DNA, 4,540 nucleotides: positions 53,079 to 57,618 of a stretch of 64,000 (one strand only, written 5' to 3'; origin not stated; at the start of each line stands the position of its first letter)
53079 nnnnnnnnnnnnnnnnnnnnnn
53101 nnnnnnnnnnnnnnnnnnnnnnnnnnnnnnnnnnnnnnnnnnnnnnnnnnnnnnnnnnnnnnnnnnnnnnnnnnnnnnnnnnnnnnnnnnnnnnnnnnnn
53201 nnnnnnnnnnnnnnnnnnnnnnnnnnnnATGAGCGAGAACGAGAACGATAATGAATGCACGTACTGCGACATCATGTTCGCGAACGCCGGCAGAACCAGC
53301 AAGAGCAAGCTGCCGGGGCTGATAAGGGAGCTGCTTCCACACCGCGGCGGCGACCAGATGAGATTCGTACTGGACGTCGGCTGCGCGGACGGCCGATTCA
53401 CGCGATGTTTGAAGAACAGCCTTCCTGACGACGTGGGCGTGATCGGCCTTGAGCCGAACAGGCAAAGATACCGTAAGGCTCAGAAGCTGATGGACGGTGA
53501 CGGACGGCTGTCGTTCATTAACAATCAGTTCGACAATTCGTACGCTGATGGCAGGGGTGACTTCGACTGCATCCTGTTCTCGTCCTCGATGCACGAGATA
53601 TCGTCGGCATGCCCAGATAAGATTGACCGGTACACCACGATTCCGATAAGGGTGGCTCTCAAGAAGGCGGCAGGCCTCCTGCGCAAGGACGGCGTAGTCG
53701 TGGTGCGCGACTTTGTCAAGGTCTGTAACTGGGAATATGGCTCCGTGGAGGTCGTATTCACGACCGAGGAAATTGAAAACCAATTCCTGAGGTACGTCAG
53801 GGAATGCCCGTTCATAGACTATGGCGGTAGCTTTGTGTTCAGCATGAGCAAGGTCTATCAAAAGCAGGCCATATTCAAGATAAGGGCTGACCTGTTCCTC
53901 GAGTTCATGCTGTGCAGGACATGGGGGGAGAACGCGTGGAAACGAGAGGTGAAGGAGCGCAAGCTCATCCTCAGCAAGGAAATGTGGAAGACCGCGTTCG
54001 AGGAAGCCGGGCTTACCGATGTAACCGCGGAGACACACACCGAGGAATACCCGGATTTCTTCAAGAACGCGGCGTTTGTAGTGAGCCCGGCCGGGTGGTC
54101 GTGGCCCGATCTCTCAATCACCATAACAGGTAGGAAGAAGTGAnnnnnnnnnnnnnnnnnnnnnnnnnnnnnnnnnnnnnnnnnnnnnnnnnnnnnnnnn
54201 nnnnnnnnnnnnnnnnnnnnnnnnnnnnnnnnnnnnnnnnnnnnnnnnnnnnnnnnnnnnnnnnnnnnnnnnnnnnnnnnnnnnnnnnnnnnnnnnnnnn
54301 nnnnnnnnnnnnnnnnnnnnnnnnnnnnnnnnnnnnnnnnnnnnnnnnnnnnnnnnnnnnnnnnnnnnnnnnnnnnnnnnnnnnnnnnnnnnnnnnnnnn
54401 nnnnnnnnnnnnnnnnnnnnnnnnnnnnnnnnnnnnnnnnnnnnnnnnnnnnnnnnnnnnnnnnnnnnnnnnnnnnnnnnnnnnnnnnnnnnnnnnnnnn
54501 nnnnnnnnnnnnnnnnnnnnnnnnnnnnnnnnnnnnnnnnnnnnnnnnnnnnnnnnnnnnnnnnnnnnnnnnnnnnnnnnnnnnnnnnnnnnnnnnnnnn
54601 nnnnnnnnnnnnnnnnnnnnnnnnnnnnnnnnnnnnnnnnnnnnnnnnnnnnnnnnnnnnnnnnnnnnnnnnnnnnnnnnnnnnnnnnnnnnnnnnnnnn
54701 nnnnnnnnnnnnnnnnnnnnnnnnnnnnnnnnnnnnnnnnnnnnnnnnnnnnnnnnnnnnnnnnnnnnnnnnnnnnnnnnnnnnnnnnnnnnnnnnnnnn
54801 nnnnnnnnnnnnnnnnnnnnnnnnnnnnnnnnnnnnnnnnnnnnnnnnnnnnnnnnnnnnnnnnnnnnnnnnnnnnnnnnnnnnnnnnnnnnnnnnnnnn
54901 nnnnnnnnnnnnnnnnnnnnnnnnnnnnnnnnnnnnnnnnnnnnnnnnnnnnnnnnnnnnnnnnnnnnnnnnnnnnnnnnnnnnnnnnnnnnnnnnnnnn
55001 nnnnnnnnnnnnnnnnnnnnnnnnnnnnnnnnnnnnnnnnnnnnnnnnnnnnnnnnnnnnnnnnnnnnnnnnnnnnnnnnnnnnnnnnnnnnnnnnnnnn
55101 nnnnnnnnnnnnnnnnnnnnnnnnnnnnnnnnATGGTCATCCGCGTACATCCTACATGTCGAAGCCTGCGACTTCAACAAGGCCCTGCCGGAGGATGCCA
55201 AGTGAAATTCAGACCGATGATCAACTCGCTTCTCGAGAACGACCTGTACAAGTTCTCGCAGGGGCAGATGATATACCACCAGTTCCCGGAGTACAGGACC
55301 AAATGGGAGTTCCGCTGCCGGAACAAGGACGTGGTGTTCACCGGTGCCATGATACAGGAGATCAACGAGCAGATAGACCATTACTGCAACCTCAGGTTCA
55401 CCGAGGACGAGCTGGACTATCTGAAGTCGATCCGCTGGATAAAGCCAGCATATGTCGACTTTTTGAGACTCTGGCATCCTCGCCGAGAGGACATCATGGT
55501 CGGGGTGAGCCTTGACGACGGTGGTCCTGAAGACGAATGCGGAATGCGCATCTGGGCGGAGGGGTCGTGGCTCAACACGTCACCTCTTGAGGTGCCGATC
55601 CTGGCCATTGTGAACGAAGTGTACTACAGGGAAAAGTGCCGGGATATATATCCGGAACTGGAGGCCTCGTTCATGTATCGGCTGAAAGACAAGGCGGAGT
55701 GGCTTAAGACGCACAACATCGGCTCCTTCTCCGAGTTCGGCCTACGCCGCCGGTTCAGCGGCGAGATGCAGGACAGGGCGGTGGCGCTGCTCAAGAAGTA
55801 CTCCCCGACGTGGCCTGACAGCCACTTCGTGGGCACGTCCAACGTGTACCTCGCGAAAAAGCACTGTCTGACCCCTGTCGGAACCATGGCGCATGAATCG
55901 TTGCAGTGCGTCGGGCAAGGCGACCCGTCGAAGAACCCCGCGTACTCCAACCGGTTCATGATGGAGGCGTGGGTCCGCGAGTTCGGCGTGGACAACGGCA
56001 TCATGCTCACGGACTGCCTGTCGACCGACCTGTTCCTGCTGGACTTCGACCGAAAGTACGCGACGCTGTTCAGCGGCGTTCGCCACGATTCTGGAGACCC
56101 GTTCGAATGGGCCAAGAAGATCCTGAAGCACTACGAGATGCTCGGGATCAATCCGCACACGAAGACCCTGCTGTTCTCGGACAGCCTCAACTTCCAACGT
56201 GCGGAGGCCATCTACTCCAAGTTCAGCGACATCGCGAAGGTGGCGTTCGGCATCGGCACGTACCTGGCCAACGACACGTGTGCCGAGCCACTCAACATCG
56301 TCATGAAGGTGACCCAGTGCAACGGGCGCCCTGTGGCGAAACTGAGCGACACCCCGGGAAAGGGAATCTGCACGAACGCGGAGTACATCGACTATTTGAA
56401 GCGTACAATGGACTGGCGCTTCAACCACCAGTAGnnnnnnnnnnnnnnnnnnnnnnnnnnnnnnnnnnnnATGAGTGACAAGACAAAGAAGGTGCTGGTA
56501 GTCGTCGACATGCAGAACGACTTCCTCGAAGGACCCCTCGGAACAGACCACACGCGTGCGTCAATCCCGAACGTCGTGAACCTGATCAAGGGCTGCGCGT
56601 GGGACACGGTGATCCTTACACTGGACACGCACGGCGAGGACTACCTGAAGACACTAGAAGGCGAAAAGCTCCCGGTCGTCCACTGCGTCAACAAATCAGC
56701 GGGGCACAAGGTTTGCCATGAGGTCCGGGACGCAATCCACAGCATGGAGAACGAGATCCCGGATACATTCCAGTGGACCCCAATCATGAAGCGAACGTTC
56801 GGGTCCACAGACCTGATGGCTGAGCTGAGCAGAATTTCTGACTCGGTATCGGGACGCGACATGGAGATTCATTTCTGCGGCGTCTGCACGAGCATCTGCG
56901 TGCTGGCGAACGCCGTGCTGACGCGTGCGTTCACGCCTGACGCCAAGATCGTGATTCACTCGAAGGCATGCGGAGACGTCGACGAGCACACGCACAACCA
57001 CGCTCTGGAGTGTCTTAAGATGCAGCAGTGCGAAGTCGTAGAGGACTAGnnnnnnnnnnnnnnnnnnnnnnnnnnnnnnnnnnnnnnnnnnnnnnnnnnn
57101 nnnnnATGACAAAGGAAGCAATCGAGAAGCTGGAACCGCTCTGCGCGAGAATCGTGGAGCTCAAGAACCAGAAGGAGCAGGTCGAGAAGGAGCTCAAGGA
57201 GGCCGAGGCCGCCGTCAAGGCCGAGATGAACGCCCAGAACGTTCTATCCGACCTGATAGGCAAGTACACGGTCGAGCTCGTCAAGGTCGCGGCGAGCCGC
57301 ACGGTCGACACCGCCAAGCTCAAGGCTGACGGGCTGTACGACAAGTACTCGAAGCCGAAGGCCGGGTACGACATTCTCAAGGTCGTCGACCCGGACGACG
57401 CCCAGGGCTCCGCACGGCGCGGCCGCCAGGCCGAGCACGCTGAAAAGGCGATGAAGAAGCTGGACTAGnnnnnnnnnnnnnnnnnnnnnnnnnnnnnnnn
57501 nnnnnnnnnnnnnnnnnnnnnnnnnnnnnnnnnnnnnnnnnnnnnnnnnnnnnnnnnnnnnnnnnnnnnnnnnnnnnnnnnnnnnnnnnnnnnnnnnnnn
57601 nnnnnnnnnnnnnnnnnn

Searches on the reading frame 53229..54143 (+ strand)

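Call 11: search_protein_families(library=pfam, proteins=[window:53229-54143:+], max_evalue=0.01)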
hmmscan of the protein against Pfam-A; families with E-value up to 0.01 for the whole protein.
window:53229-54143:+ (304 aa): 5 families
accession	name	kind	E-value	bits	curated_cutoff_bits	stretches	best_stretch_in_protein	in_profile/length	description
PF13489.12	Methyltransf_23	-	9.8e-08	32.3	27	1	41-181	20-124/164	Methyltransferase domain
PF13649.12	Methyltransf_25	-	1.4e-07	32.6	27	1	47-126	1-79/97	Methyltransferase domain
PF08242.18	Methyltransf_12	-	1.7e-06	29.1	30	1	48-156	1-97/98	Methyltransferase domain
PF08241.18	Methyltransf_11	-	0.00012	23.1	21.2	1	48-158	1-94/95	Methyltransferase domain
PF13847.12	Methyltransf_31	-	0.0003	20.9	27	1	47-171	7-114/145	Methyltransferase domain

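Call 14: search_protein_families(library=ncbifam, proteins=[window:53229-54143:+], max_evalue=0.001)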
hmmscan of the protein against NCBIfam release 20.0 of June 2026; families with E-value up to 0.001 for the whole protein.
window:53229-54143:+ (304 aa): 4 families
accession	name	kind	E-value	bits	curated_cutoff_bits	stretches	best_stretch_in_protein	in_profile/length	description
NF005379.0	PRK06922.1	equivalog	8.7e-09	34.3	602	1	107-254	483-621/677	class I SAM-dependent methyltransferase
TIGR04543.1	ketoArg_3Met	equivalog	2.2e-06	27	425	1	31-94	138-199/336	2-ketoarginine methyltransferase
NF045667.1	MTase_DVU1556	equivalog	0.00015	21.3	155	0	33-99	12-83/213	DVU_1556 family methyltransferase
TIGR01444.1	fkbM_fam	subfamily_domain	0.00036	21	37.7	1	47-164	2-113/143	FkbM family methyltransferase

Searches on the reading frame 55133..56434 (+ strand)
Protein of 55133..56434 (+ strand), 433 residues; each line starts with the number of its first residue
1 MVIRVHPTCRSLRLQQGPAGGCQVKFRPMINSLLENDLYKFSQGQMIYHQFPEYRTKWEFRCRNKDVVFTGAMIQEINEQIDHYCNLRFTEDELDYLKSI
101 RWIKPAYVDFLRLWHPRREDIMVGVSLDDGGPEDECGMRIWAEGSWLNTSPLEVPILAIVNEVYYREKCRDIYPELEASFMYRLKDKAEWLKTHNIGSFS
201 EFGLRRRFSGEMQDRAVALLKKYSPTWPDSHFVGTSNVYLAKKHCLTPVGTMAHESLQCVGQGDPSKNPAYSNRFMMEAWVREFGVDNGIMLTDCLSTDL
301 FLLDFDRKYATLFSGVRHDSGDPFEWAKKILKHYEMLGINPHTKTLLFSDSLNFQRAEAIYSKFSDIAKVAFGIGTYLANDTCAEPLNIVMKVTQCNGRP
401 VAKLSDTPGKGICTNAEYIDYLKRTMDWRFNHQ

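Call 11: search_protein_families(library=pfam, proteins=[window:55133-56434:+], max_evalue=0.01)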
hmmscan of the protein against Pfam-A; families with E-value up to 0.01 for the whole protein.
window:55133-56434:+ (433 aa): 2 families
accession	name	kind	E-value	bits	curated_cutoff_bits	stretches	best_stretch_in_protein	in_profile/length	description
PF04095.22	NAPRTase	-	1.5e-61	208.6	20.8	1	199-426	3-235/239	Nicotinate phosphoribosyltransferase (NAPRTase) family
PF17767.7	NAPRTase_N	-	7.6e-27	94.5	32.6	1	34-161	1-125/125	Nicotinate phosphoribosyltransferase (NAPRTase) N-terminal domain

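Call 14: search_protein_families(library=ncbifam, proteins=[window:55133-56434:+], max_evalue=0.001)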
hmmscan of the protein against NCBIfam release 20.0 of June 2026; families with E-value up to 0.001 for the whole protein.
window:55133-56434:+ (433 aa): 8 families
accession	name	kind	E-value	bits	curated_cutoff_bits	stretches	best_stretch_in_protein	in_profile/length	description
NF003704.0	PRK05321.1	subfamily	6.9e-136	453.4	379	1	24-428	4-391/398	nicotinate phosphoribosyltransferase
TIGR01514.1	NAPRTase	equivalog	2e-119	399.2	269.55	1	30-426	2-396/399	nicotinate phosphoribosyltransferase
TIGR01513.1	NAPRTase_put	equivalog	5.9e-16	58.4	297.4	1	232-413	173-345/452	nicotinate phosphoribosyltransferase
NF006696.0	PRK09243.1-3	equivalog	4.7e-15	55.2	503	1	201-406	160-347/451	nicotinate phosphoribosyltransferase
NF006695.0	PRK09243.1-2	equivalog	7.7e-11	41.3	469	1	233-410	180-353/480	nicotinate phosphoribosyltransferase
NF009131.0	PRK12484.1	equivalog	4.4e-10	38.9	330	1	232-406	178-342/455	nicotinate phosphoribosyltransferase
NF006698.0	PRK09243.1-5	equivalog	5.4e-06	25.4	531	1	232-406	187-344/440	nicotinate phosphoribosyltransferase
NF006694.0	PRK09243.1-1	equivalog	0.00043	19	663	0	37-114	12-90/485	nicotinate phosphoribosyltransferase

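Call 70: search_dna_similar(query=window:55133-56434:+, collection=phages, mode=protein, max_rows=15)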
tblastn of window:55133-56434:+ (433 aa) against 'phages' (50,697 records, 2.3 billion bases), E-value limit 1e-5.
Records with a match: 14; places in all: 14; records where one place covers at least 80% of the query: 13.
Best place of each record, by identity: 60-80% 1; <60% 13.
By first word of the organism name: uncultured 4; Bacteriophage 4; Acinetobacter 2; Agrobacterium 2; Moraxella 1; Sinorhizobium 1.
By host as written in the record: - 10; Agrobacterium tumefaciens C58 2; Moraxella catarrhalis 1; Sinohrizobium meliloti NRRL L-50 1.
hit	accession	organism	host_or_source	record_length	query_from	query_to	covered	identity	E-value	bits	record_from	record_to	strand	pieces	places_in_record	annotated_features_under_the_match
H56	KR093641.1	Moraxella phage Mcat17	Moraxella catarrhalis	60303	27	429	93%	41.8%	3e-90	305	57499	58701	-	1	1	none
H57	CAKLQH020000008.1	Acinetobacter phage MD-2021a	not known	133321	28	425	92%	42.2%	7e-92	309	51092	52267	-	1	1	pncB: nicotinate phosphoribosyltransferase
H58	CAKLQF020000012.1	Acinetobacter phage MD-2021a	not known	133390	28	425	92%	42.2%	7e-92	309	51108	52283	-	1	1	pncB: nicotinate phosphoribosyltransferase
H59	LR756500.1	uncultured phage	metagenomic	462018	24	426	93%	35.8%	2e-60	218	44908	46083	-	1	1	record has no annotation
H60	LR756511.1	uncultured phage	metagenomic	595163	25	410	89%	36.2%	3e-64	229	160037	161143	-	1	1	record has no annotation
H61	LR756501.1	uncultured phage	metagenomic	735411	29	410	88%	36.2%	4e-60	217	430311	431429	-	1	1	record has no annotation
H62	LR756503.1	uncultured phage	metagenomic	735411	29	410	88%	36.2%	4e-60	217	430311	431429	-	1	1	record has no annotation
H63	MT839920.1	Bacteriophage sp.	human fecal samples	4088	29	410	88%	34.9%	9e-55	201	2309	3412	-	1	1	record has no annotation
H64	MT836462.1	Bacteriophage sp.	human fecal samples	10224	10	417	94%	32.2%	8e-54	199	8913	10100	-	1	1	record has no annotation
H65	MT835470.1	Bacteriophage sp.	human fecal samples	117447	29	410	88%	33.7%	5e-48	182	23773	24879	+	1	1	record has no annotation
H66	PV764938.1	Sinorhizobium phage Phosso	Sinohrizobium meliloti NRRL L-50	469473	25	424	92%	28.9%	1e-35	145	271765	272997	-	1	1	nicotinate phosphoribosyltransferase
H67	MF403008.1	Agrobacterium phage Atu_ph07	Agrobacterium tumefaciens C58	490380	25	421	92%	28.5%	2e-35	144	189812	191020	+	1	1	nicotinate phosphoribosyltransferase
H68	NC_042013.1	Agrobacterium phage Atu_ph07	Agrobacterium tumefaciens C58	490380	25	421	92%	28.5%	2e-35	144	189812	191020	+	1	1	nicotinate phosphoribosyltransferase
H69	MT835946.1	Bacteriophage sp.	human fecal samples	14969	380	430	12%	64.7%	2e-12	75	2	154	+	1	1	record has no annotation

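Call 71: get_annotated_region(hit=H67, flank=8000)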
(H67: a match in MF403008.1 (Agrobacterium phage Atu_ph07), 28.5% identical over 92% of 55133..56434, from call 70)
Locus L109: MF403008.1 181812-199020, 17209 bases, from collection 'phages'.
description: Agrobacterium phage Atu_ph07, complete genome.
organism: Agrobacterium phage Atu_ph07 (NCBI taxid 2024264)
taxonomy: Viruses; Duplodnaviria; Heunggongvirae; Uroviricota; Caudoviricetes; Polybotosvirus; Polybotosvirus Atuph07
host: Agrobacterium tumefaciens C58; source: -; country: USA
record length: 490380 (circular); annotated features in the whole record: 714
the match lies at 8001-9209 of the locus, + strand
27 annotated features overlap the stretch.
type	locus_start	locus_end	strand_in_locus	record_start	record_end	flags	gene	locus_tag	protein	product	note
CDS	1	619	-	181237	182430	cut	-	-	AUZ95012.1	hypothetical protein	-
CDS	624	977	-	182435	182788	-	-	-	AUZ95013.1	hypothetical protein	-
CDS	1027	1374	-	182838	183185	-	-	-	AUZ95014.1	hypothetical protein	-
CDS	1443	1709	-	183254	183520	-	-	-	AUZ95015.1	hypothetical protein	-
CDS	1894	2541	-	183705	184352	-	-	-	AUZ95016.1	hypothetical protein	-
CDS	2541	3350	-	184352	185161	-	-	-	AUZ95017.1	adenine-specific methyltransferase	-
CDS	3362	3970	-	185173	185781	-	-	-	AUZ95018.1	hypothetical protein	-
CDS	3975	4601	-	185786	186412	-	-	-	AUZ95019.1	hypothetical protein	-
CDS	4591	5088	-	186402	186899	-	-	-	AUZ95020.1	ADP-ribose pyrophosphatase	-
CDS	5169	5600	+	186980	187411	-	-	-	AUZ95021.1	hypothetical protein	-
CDS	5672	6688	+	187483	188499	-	-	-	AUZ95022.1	EF hand domain/PKD domain protein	-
CDS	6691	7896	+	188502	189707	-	-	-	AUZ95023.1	hypothetical protein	-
CDS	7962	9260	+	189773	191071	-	-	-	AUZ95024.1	nicotinate phosphoribosyltransferase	-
CDS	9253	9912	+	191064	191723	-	-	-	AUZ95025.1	hypothetical protein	-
CDS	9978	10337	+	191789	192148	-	-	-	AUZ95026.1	hypothetical protein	-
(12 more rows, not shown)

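Call 72: get_annotated_region(hit=H59, flank=10000)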
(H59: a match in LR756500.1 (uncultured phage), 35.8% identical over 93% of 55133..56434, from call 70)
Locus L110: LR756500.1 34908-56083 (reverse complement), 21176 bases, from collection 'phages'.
description: uncultured phage genome assembly, chromosome: 1.
organism: uncultured phage (NCBI taxid 278008)
taxonomy: Viruses; environmental samples
host: -; source: metagenomic; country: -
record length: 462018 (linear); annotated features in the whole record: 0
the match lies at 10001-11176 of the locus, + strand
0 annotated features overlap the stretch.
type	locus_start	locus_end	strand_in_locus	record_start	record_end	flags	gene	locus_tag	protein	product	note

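Call 73: get_annotated_region(hit=H65, flank=10000)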
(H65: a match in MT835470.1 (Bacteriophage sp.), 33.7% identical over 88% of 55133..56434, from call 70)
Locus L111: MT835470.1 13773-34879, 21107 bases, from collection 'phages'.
description: UNVERIFIED: Bacteriophage sp. clone scaffold_2 genomic sequence.
organism: Bacteriophage sp. (NCBI taxid 38018)
taxonomy: Viruses
host: -; source: human fecal samples; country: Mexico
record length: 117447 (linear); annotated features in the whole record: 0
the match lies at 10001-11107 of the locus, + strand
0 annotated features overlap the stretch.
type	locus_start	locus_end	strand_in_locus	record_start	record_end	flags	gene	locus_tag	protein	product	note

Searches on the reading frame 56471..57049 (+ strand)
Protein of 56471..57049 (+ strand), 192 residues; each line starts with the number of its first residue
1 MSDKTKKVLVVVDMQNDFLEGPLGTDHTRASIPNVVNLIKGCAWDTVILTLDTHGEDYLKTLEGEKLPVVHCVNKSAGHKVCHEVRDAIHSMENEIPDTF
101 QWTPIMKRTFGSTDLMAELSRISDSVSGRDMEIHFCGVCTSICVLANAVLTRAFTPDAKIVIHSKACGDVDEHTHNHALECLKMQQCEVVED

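Call 14: search_protein_families(library=ncbifam, proteins=[window:56471-57049:+], max_evalue=0.001)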
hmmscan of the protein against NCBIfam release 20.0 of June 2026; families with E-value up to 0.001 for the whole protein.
window:56471-57049:+ (192 aa): 0 families

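Call 15: search_protein_families(library=pfam, proteins=[window:56471-57049:+], max_evalue=0.01)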
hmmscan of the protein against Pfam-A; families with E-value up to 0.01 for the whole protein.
window:56471-57049:+ (192 aa): 1 family
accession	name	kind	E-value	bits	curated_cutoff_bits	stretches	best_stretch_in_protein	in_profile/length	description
PF00857.26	Isochorismatase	-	6.9e-18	65.8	27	1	8-189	2-170/175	Isochorismatase domain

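Call 42: search_solved_structures(query=window:56471-57049:+, max_evalue=0.001, show_alignments=2)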
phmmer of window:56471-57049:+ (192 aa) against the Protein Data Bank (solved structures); distinct sequences matched with E-value up to 0.001: 4.
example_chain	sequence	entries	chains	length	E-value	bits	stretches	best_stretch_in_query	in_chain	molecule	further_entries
6a8l_A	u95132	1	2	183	1.9e-06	31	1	6-183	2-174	Isochorismatase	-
5zn8_A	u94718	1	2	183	1.9e-06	31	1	6-183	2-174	Isochorismatase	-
1ilw_A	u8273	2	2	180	3e-05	27.1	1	7-188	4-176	180 aa long hypothetical Pyrazinamidase/nicotinamidase | 180aa long hypothetical Pyrazinamidase/Nicotinamidase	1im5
9u8m_A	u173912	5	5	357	0.00052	23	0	9-67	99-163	nicotinamidase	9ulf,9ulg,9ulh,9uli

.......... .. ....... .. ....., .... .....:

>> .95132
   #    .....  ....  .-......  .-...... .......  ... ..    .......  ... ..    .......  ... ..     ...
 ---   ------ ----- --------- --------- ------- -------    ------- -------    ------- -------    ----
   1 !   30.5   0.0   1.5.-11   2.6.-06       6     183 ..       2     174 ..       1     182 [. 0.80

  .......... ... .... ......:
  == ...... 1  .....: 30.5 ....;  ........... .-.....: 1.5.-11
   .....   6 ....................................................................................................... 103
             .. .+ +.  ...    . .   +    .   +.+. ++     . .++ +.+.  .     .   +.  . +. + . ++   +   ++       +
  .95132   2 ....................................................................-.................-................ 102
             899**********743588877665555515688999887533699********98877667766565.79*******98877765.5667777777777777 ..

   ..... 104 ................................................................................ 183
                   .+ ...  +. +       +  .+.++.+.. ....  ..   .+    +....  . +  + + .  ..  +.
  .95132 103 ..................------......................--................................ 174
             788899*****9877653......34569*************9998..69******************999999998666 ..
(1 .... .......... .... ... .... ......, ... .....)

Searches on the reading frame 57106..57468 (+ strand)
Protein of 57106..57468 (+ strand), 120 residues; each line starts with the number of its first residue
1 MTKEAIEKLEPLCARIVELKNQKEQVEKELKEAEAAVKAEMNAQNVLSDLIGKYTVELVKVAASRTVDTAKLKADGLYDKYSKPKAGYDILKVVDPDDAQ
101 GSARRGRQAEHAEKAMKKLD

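Call 15: search_protein_families(library=pfam, proteins=[window:57106-57468:+], max_evalue=0.01)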
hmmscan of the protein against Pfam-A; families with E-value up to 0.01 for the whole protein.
window:57106-57468:+ (120 aa): 1 family
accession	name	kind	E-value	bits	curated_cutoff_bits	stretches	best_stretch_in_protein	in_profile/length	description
PF22709.1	Mu_Gam-Sipho_Gp157-TOTE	-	0.0051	17.1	27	0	14-34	6-26/63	Mu Gam/Sipho_Gp157-like domain of the TOTE conflict systems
